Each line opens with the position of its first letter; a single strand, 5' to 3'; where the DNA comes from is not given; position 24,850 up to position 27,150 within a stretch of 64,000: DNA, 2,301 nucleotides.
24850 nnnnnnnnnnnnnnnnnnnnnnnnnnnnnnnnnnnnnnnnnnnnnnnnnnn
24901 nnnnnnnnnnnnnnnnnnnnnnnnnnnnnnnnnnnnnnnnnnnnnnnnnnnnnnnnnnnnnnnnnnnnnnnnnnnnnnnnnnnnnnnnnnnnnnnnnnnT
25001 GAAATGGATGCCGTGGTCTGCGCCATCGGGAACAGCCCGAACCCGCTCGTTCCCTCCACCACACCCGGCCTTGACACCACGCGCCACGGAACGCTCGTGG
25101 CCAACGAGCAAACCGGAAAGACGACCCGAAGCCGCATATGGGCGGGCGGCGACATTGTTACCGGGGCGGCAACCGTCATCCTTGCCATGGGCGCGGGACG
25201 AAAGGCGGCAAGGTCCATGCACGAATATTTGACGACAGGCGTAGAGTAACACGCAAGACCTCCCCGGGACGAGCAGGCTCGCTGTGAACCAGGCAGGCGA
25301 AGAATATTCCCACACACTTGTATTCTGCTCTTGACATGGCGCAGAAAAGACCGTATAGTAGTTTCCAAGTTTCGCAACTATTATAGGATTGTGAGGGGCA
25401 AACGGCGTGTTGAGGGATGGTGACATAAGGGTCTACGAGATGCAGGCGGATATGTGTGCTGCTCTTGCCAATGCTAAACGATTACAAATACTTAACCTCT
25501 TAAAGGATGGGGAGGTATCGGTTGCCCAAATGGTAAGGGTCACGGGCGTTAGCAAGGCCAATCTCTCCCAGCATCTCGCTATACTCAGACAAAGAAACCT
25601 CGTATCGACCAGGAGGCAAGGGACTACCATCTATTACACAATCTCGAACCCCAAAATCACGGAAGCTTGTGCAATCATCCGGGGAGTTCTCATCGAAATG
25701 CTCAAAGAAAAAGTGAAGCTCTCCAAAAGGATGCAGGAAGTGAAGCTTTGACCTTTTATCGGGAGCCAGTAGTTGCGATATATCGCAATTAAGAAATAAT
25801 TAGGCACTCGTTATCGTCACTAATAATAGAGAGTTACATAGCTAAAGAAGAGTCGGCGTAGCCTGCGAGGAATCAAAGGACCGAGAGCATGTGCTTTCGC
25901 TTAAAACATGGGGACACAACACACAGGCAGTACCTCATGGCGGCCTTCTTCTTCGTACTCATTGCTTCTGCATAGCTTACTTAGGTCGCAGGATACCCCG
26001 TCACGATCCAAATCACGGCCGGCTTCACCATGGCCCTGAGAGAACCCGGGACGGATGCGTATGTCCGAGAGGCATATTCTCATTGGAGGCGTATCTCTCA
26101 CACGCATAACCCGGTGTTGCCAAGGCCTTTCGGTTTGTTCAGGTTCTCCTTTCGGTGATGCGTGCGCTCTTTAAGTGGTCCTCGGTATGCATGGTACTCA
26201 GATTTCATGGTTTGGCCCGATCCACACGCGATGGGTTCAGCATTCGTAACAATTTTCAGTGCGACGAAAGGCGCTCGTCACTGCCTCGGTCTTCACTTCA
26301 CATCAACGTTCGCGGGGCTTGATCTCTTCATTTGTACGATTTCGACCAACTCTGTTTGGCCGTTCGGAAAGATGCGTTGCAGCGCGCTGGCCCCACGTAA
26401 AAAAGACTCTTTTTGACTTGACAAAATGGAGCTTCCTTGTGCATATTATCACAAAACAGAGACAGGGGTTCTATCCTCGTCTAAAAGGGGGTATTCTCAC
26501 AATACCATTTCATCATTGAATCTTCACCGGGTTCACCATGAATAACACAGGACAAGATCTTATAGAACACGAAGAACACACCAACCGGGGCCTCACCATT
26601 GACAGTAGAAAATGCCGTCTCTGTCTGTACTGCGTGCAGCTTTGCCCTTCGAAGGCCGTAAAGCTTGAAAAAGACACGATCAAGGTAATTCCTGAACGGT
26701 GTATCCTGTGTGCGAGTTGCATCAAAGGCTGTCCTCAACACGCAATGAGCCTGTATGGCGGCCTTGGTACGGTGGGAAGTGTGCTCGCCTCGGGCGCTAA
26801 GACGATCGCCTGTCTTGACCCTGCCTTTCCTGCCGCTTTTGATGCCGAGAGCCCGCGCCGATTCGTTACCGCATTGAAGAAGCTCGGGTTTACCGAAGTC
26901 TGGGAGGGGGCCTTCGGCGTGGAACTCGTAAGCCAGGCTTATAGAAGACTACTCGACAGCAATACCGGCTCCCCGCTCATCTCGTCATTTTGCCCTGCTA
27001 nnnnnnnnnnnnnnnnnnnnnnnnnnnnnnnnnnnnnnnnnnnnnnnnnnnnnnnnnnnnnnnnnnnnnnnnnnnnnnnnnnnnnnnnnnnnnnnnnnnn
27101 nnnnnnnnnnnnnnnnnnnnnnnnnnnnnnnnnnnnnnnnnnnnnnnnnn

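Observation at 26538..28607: Histidine kinase whose sensor is a ferredoxin plus [FeFe]-hydrogenase-like domain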

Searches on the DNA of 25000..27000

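Call 41: search_rna_families(source=window, start=25000, end=27000, threshold=evalue, max_evalue=0.1)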
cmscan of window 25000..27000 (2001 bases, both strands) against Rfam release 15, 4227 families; matches with E-value up to 0.1: 0.
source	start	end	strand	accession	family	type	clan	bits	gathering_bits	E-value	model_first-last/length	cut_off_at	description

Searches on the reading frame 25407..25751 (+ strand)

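Call 3: search_protein_families(library=pfam, proteins=[window:25407-25751:+], max_evalue=0.01)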
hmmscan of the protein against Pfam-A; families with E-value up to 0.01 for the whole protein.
window:25407-25751:+ (114 aa): 7 families
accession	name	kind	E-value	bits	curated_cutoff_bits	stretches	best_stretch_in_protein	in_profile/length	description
PF01022.26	HTH_5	-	1.3e-12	47.8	22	1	24-67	3-46/47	Bacterial regulatory protein, arsR family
PF12840.13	HTH_20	-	1.1e-07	32.1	27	1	20-67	1-49/51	Helix-turn-helix domain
PF12802.13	MarR_2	-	2.7e-07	31.1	27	1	26-72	8-56/61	MarR family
PF24034.1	DUF7343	-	0.00043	20.5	27.6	1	27-72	7-54/62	Domain of unknown function (DUF7343)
PF13518.12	HTH_28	-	0.0037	17.8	25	1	24-63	1-39/52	Helix-turn-helix domain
PF01978.25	TrmB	-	0.0038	17.5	25.6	1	30-79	16-65/68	Sugar-specific transcriptional regulator TrmB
PF02002.24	TFIIE_alpha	-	0.0069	16.7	22.9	0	25-105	15-102/105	TFIIE alpha subunit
